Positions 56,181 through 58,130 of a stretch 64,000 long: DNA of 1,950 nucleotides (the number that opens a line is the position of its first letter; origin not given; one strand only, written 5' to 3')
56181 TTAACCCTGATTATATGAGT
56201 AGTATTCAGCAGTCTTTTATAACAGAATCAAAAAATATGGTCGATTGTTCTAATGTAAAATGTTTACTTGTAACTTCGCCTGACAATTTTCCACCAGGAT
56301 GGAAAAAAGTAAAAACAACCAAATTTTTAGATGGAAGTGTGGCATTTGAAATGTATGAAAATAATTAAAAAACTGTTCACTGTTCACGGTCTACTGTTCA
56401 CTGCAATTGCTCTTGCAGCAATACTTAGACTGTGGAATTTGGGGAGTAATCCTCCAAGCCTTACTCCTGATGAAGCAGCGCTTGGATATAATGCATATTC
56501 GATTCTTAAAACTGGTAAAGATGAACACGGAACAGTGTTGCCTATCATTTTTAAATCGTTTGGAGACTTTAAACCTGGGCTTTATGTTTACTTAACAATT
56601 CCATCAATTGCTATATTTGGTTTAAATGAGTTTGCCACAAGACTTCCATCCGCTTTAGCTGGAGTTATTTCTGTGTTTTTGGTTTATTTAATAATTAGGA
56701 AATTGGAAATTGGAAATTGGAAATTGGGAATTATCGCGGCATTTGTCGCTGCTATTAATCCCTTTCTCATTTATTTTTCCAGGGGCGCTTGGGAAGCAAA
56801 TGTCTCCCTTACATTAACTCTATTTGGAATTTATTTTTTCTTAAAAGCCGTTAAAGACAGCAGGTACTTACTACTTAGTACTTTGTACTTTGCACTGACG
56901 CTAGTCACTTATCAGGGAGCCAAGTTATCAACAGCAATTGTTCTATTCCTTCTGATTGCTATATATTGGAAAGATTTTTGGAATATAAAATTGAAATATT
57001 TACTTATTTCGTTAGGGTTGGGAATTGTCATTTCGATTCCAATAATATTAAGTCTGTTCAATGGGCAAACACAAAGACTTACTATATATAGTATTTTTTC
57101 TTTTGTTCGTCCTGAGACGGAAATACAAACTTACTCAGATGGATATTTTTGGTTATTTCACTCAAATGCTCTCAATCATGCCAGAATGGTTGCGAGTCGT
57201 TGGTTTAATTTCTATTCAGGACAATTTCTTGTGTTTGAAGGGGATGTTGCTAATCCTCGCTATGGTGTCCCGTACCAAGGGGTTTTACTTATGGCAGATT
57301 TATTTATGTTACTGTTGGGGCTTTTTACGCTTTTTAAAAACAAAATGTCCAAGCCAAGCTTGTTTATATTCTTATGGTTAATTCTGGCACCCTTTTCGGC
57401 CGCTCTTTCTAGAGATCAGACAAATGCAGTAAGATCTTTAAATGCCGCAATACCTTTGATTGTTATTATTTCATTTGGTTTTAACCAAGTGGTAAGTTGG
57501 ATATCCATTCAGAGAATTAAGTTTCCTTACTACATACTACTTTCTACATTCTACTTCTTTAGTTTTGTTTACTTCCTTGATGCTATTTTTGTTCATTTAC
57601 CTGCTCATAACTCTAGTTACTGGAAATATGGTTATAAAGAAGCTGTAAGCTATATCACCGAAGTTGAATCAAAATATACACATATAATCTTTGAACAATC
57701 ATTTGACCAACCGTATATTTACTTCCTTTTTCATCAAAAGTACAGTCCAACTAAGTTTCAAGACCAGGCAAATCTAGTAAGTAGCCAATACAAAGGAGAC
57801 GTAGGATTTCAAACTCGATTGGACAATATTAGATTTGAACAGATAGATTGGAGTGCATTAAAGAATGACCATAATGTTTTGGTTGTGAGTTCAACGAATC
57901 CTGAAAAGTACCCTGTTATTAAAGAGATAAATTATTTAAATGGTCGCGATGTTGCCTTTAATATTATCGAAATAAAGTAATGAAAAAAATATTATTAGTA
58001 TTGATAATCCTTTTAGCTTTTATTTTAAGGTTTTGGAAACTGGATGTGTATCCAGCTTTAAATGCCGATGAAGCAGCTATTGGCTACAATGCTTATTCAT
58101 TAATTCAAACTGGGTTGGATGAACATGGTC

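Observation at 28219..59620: Extraordinary density of GT-C fold membrane glycosyltransferase paralogues (at least 14 in about 38 kb)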

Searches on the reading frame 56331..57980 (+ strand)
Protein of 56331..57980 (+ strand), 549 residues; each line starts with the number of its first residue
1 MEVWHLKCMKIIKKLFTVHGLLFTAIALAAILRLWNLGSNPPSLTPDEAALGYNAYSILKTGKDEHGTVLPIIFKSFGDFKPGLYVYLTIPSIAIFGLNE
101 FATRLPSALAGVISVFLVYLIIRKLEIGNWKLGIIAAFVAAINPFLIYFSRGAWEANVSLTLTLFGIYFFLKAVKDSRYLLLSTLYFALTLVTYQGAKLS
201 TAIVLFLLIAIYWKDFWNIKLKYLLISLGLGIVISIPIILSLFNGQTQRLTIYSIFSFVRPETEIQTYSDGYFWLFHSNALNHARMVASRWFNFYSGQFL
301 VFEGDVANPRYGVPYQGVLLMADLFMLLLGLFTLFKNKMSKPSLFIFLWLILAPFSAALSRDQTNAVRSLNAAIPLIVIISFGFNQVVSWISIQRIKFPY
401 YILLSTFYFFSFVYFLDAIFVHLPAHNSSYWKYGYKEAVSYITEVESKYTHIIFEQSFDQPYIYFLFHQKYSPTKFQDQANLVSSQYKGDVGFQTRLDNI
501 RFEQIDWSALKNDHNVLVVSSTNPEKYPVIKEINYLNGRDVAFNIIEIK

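Call 4: search_protein_families(library=pfam, proteins=[window:56331-57980:+], max_evalue=0.01)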
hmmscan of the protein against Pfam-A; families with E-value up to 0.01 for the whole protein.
window:56331-57980:+ (549 aa): 1 family
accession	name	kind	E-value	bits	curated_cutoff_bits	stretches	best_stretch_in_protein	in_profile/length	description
PF13231.12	PMT_2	-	5.8e-12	46.6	26.1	1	84-234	5-155/160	Dolichyl-phosphate-mannose-protein mannosyltransferase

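Call 13: find_homologous_proteins(query=window:56355-57980:+, max_evalue=0.00001)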
Query window:56355-57980:+ (541 aa): 3675 proteins with E <= 0.00001 among 8000 candidates; the best 120 are listed.
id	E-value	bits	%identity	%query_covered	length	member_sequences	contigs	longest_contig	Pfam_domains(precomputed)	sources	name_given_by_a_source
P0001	0.0e+0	1195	100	100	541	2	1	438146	PF13231.13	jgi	jgi:4-amino-4-deoxy-L-arabinose transferase-like glycosyltransferase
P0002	2.8e-270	916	75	100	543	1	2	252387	PF13231.13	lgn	-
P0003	8.2e-266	901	74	99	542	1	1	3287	PF13231.13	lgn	-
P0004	1.7e-246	837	71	95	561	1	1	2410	-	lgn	-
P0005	1.8e-246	837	71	97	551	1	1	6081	PF13231.13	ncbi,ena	-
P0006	2.4e-246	837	70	100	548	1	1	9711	PF13231.13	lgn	-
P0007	1.4e-243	828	68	99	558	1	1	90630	PF13231.13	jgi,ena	-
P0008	2.3e-243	827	70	96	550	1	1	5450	PF13231.13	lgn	-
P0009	1.4e-242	825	70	96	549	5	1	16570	PF13231.13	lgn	-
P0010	1.5e-242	824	70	95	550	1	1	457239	PF13231.13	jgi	jgi:4-amino-4-deoxy-L-arabinose transferase-like glycosyltransferase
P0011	3.7e-242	823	69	96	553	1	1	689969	PF13231.13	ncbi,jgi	jgi:4-amino-4-deoxy-L-arabinose transferase-like glycosyltransferase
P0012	3.8e-242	823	68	96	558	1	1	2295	PF13231.13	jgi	jgi:4-amino-4-deoxy-L-arabinose transferase-like glycosyltransferase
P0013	1.3e-240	818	69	96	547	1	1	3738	PF13231.13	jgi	-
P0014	4.5e-238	810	67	99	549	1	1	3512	PF13231.13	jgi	jgi:4-amino-4-deoxy-L-arabinose transferase-like glycosyltransferase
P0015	2.1e-237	807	69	98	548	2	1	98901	PF13231.13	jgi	jgi:4-amino-4-deoxy-L-arabinose transferase-like glycosyltransferase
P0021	1.6e-229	781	64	98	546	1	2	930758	PF13231.13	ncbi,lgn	-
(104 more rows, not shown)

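Call 14: find_encoding_contigs(protein=P0001, flank=10000, max_places=3)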
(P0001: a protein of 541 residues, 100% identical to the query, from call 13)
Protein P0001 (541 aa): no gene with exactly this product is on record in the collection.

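Call 15: find_encoding_contigs(protein=P0011, flank=10000, max_places=3)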
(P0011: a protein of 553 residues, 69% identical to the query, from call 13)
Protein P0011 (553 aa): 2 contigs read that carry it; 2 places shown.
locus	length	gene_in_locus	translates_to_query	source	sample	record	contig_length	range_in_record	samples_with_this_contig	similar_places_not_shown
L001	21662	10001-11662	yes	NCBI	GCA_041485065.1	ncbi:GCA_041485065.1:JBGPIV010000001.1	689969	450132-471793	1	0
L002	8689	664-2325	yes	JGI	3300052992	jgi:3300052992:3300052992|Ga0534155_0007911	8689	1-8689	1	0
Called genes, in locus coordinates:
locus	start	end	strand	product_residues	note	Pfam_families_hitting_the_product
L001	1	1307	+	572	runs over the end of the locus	PF13231:PMT_2 (weak)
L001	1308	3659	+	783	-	PF09586:YfhO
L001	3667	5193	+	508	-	-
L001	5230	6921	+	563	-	PF13231:PMT_2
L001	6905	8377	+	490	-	-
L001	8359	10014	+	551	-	PF02366:PMT, PF13231:PMT_2 (weak)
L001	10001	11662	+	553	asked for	PF13231:PMT_2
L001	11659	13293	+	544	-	PF02366:PMT, PF13231:PMT_2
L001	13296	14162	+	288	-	PF00535:Glycos_transf_2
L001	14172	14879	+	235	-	PF00106:adh_short, PF08659:KR, PF13561:adh_short_C2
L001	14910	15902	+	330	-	PF13579:Glyco_trans_4_4 (faint), PF13439:Glyco_transf_4, PF00534:Glycos_transf_1, PF13692:Glyco_trans_1_4, PF20706:GT4-conflict (weak)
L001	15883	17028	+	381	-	-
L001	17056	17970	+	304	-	PF01073:3Beta_HSD (faint), PF01370:Epimerase, PF02719:Polysacc_synt_2 (faint), PF16363:GDP_Man_Dehyd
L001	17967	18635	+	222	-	PF00535:Glycos_transf_2, PF10111:Glyco_tranf_2_2 (weak)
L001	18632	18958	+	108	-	PF10066:DUF2304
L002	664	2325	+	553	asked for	PF13231:PMT_2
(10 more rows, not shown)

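Call 16: find_related_loci(query=window:56355-57980:+, collection=genome_contigs, flank=10000)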
Query window:56355-57980:+ (541 aa) in genome_contigs; peptide patterns used: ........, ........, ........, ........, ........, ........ (x = any residue, [..] = any of these).
599 stretches matched a pattern (row limit reached: there are more); 8 encode a relative of the query (tblastn E <= 1e-3); 8 distinct loci.
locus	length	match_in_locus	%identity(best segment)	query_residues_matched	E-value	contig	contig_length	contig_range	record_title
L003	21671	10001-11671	46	4-539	2e-139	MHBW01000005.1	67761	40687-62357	MAG: Candidatus Blackburnbacteria bacterium RIFCSPHIGHO2_01_FULL_43_15b rifcsphigho2_01_scaffold_1474, whole genome shot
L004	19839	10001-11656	47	14-540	6e-152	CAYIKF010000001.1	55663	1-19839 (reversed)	MAG TPA_asm: uncultured Gammaproteobacteria bacterium isolate ERP119705_co21_379 genome assembly, contig: NODE_503_lengt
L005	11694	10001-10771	28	2-246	2e-15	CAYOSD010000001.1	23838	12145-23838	MAG TPA_asm: uncultured Candidatus Saccharibacteria bacterium isolate SRP118108_co5_4 genome assembly, contig: NODE_1754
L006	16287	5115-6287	24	14-409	3e-13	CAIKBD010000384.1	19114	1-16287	MAG: uncultured Anaerolineales bacterium isolate LaPlata-a_bin-0606 genome assembly, contig: bin-0606:384/530, whole gen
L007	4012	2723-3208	33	21-175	4e-12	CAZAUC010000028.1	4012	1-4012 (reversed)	MAG TPA_asm: uncultured Candidatus Saccharibacteria bacterium isolate SRP214966_co6_158 genome assembly, contig: NODE_20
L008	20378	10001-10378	29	70-201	2e-7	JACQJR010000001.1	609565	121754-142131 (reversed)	MAG: Candidatus Microgenomates bacterium isolate NC_groundwater_1156_Ag_S-0.1um_40_307 S_p1_S3_coassembly_k141_153347, w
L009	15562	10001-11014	25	21-369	3e-6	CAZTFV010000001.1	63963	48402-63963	MAG TPA_asm: uncultured Gammaproteobacteria bacterium isolate SRP269290_co1_791 genome assembly, contig: NODE_442_length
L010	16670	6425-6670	33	30-114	6e-6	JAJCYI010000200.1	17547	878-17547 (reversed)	MAG: Saprospiraceae bacterium isolate OFTM40 OFTM40_199, whole genome shotgun sequence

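Call 27: search_protein_families(library=ncbifam, proteins=[window:56355-57980:+], max_evalue=0.01)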
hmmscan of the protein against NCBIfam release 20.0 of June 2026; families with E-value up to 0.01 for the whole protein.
window:56355-57980:+ (541 aa): 1 family
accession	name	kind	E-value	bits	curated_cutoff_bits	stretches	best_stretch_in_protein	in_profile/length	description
TIGR03663.1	TIGR03663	subfamily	1.2e-11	44.3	126.25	1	14-208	4-186/435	flippase activity-associated protein Agl23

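Call 30: search_solved_structures(query=A1, max_evalue=1, show_alignments=2)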
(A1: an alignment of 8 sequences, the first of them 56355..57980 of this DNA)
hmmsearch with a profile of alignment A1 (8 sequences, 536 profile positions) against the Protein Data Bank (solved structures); distinct sequences matched with E-value up to 1: 3.
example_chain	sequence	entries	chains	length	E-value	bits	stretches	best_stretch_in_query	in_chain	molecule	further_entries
5ezm_A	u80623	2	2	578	0.00026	23.4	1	55-229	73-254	4-amino-4-deoxy-L-arabinose transferase or related glycosyltransferases of PMT family | 4-amino-4-deoxy-L-arabinose (L-Ara4N) transferase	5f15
8i9p_Lh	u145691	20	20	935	0.0014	20.9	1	96-192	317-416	dolichyl-diphosphooligosaccharide--protein glycotransferase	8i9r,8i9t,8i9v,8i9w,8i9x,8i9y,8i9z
9e61_A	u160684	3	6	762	0.029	16.6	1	89-166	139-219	Dolichyl-phosphate-mannose--protein mannosyltransferase 4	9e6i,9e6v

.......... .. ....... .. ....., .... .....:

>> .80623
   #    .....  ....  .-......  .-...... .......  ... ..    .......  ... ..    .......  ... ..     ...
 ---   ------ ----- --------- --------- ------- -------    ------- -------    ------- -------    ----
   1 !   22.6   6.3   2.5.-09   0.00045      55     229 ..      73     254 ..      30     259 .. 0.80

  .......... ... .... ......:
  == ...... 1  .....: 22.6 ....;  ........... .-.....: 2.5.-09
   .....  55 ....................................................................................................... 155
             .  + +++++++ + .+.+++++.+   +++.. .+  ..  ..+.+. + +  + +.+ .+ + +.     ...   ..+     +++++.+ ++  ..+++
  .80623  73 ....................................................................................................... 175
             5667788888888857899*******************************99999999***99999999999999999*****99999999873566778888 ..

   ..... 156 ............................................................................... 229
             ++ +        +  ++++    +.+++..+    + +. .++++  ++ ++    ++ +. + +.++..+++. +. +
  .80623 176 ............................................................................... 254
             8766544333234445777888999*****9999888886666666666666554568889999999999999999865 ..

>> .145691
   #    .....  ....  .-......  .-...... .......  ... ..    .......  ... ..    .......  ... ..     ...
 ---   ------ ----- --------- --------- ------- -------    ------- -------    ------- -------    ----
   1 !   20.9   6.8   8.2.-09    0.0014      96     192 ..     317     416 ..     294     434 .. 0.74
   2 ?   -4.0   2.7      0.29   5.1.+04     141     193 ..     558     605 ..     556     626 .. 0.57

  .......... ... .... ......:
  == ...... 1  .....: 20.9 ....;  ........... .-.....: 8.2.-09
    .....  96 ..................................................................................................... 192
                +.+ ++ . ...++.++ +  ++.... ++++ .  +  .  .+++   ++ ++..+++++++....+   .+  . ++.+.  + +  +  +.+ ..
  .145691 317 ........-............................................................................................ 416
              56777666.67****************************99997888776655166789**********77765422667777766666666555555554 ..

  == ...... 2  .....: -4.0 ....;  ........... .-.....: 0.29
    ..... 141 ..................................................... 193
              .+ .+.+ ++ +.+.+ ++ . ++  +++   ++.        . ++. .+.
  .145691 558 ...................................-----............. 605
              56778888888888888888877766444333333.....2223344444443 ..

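Call 39: find_encoding_contigs(protein=P0021, flank=10000, max_places=1)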
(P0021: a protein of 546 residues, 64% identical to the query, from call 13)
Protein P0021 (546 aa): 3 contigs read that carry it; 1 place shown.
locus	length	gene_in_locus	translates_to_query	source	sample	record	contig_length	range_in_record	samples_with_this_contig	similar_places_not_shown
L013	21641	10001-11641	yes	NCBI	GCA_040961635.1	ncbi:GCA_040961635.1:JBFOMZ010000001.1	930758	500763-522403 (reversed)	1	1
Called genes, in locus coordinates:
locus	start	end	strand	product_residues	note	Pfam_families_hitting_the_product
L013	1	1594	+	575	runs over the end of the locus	PF13231:PMT_2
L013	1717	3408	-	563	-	PF02366:PMT (weak), PF13231:PMT_2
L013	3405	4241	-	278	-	-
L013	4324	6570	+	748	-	-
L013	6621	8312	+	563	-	PF13231:PMT_2 (weak)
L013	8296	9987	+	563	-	PF02366:PMT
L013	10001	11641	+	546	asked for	PF13231:PMT_2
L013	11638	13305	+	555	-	PF02366:PMT, PF13231:PMT_2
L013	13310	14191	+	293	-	PF00535:Glycos_transf_2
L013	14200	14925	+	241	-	PF00106:adh_short, PF01370:Epimerase, PF02719:Polysacc_synt_2 (weak), PF03435:Sacchrp_dh_NADP, PF05368:NmrA (weak), PF08659:KR, PF13460:NAD_binding_10 (weak), PF13561:adh_short_C2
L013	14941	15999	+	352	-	PF13439:Glyco_transf_4 (weak), PF00534:Glycos_transf_1, PF13692:Glyco_trans_1_4, PF20706:GT4-conflict (weak)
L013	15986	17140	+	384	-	-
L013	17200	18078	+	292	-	PF01370:Epimerase, PF16363:GDP_Man_Dehyd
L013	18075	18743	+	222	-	PF00535:Glycos_transf_2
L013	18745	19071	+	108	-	PF10066:DUF2304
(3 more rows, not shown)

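Call 54: predict_structure(alignment_id=A2)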
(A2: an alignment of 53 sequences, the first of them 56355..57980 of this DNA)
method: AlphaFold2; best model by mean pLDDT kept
length: 541 residues; sequences in the alignment: 53
mean_pLDDT: 88.9   pTM: 0.91
mean pLDDT of the five models: 88.9, 88.4, 88.1, 84.7, 83.6
residues with pLDDT >= 90: 324; 70-90: 181; 50-70: 36; < 50: 0
segments of 3 or more residues with pLDDT < 50: none
pLDDT, mean of each block of 10 residues (from residue 1): 71 96 95 89 96 94 83 88 97 96 98 92 95 95 89 97 96 97 86 94 96 96 91 72 72 72 67 84 89 84 78 92 91 93 91 76 94 96 95 95 93 84 88 94 86 90 94 78 82 90 88 84 91 91 82
secondary structure, 60 per line:
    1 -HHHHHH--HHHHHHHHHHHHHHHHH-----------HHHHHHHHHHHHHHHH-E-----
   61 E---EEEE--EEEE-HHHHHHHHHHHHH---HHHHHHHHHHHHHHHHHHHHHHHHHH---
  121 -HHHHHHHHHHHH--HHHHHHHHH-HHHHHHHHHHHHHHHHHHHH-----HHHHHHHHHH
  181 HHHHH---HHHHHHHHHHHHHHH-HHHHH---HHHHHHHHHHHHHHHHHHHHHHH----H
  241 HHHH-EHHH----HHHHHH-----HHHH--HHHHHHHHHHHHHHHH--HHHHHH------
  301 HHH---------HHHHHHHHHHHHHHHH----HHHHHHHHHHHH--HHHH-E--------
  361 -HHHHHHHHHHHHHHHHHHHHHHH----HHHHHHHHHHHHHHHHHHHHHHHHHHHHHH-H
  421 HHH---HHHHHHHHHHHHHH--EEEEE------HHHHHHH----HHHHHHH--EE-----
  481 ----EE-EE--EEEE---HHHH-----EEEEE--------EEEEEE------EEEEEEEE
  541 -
elements in order: H2-7 H10-26 H38-53 E65-68 E71-74 H76-88 H92-117 H122-133 H136-144 H146-165 H171-185 H189-203 H205-209 H213-235 H240-244 H254-259 H265-268 H271-286 H289-294 H313-328 H333-344 H347-350 H362-384 H389-418 H420-423 H427-440 E443-447 H454-460 H465-471 E492-495 H499-502 E508-512 E521-526 E533-540

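Call 58: fold_search(model_id=the predicted structure, library=pdb)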
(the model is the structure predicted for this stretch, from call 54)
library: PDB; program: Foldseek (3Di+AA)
matches with E <= 10: 168; with E <= 0.001: 21
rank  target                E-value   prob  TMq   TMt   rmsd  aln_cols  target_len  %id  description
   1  3wak                  1.1e-07  1.00  0.49  0.33  12.6       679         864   14  Crystal structure of the Archaeoglobus fulgidus oligosaccharyltransferase (O29867_ARCFU) in the apo form (released 2013-10-30)
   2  8b6l_I                6.9e-07  1.00  0.49  0.40  13.4       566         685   14  Subtomogram average of the human Sec61-TRAP-OSTA-translocon (released 2022-12-07)
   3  5f15                  8.6e-07  1.00  0.57  0.57  10.2       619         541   11  Crystal Structure of ArnT from Cupriavidus metallidurans bound to Undecaprenyl phosphate (released 2016-02-17)
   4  6gxc_A                2.0e-06  1.00  0.51  0.41  12.3       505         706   16  Bacterial oligosaccharyltransferase PglB in complex with an inhibitory peptide and a reactive lipid-linked oligosaccha (released 2018-11-14)
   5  5ezm                  2.2e-06  1.00  0.56  0.56   9.5       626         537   10  Crystal Structure of ArnT from Cupriavidus metallidurans in the apo state (released 2016-02-17)
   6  8pn9_A                3.0e-06  1.00  0.51  0.43  13.2       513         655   14  Structure of human oligosaccharyltransferase OST-A complex bound to NGI-1 (released 2024-05-08)
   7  5ogl_A                4.6e-06  1.00  0.50  0.40  12.4       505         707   17  Structure of bacterial oligosaccharyltransferase PglB in complex with an acceptor peptide and an lipid-linked oligosac (released 2017-10-25)
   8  6ezn_F                6.0e-06  1.00  0.48  0.41  12.3       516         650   13  Cryo-EM structure of the yeast oligosaccharyltransferase (OST) complex (released 2018-01-17)
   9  8agc_A                7.8e-06  1.00  0.47  0.38  12.5       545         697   14  Structure of yeast oligosaccharylransferase complex with lipid-linked oligosaccharide and non-acceptor peptide bound (released 2022-12-07)
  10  9s6t_A                8.1e-06  1.00  0.55  0.60   8.2       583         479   12  Ternary cryo-EM structure of chicken ALG12 with Dol25-PP-GlcNAc2Man7, Dol25-P-Man, and Fab (released 2026-03-18)
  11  9n9j_I                9.2e-06  1.00  0.50  0.40  13.6       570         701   14  Structure of a GRP94 folding intermediate engaged with a CCDC134- and FKBP11-bound secretory translocon (released 2025-11-19)
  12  8age_A                1.9e-05  1.00  0.45  0.39  12.1       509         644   15  Structure of yeast oligosaccharylransferase complex with acceptor peptide bound (released 2022-12-07)
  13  9s6u_A                7.3e-05  1.00  0.46  0.46  10.1       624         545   12  Ternary cryo-EM structure of human ALG9 with Dol25-PP-GlcNAc2Man8, Dol25-P-Man and Fab (released 2026-03-18)
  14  6s7t_A                8.3e-05  1.00  0.53  0.42  12.1       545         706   14  Cryo-EM structure of human oligosaccharyltransferase complex OST-B (released 2019-12-18)
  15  8agb_A                1.0e-04  1.00  0.46  0.40  13.4       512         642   14  Structure of yeast oligosaccharylransferase complex with lipid-linked oligosaccharide bound (released 2022-12-07)
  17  9i5k_A                2.0e-04  1.00  0.44  0.48  12.8       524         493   13  Structure of the Chaetomium thermophilum Pmt4 homodimer (C2 symmetry) (released 2025-12-24)
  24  6p25_A                1.2e-02  1.00  0.32  0.24   7.1       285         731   18  Structure of S. cerevisiae protein O-mannosyltransferase Pmt1-Pmt2 complex bound to the sugar donor and a peptide acce (released 2019-07-10)
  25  6p25_B                1.3e-02  1.00  0.32  0.25   6.0       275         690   14  Structure of S. cerevisiae protein O-mannosyltransferase Pmt1-Pmt2 complex bound to the sugar donor and a peptide acce (released 2019-07-10)
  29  7bvf_A                3.6e-02  1.00  0.43  0.23   7.7       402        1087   16  Cryo-EM structure of Mycobacterium tuberculosis arabinosyltransferase EmbA-EmbB-AcpM2 in complex with ethambutol (released 2020-04-29)
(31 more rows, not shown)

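Call 83: find_related_loci(query=A2, collection=metagenome_contigs, flank=10000)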
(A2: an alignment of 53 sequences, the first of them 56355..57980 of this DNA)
Query A2 (541 aa) in metagenome_contigs; peptide patterns used: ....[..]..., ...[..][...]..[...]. (x = any residue, [..] = any of these).
600 stretches matched a pattern (row limit reached: there are more); 581 encode a relative of the query (tblastn E <= 1e-3); the best 80 are kept; 80 distinct loci.
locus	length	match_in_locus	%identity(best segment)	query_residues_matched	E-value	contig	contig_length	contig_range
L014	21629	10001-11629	64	1-541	0e+0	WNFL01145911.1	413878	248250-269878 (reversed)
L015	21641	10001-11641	57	11-541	0e+0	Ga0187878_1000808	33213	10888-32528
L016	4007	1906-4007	53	1-541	0e+0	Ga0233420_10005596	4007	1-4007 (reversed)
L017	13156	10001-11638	53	6-541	0e+0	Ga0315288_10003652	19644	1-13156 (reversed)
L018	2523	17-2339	56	21-541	0e+0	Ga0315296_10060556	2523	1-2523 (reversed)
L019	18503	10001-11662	54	1-541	0e+0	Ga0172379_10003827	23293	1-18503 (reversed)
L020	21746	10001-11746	51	1-541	0e+0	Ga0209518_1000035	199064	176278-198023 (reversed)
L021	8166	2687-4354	55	4-541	0e+0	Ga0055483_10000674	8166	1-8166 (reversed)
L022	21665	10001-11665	52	3-541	3e-178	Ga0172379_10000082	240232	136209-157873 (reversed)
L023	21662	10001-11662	54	1-541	8e-178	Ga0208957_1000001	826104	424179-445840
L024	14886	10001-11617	53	13-541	2e-176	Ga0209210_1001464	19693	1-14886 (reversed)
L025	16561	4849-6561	51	4-541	5e-175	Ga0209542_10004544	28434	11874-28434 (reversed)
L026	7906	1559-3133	54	27-541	6e-173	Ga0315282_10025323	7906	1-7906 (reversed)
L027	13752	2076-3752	50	1-541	1e-166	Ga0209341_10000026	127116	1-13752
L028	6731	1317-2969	51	17-541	3e-167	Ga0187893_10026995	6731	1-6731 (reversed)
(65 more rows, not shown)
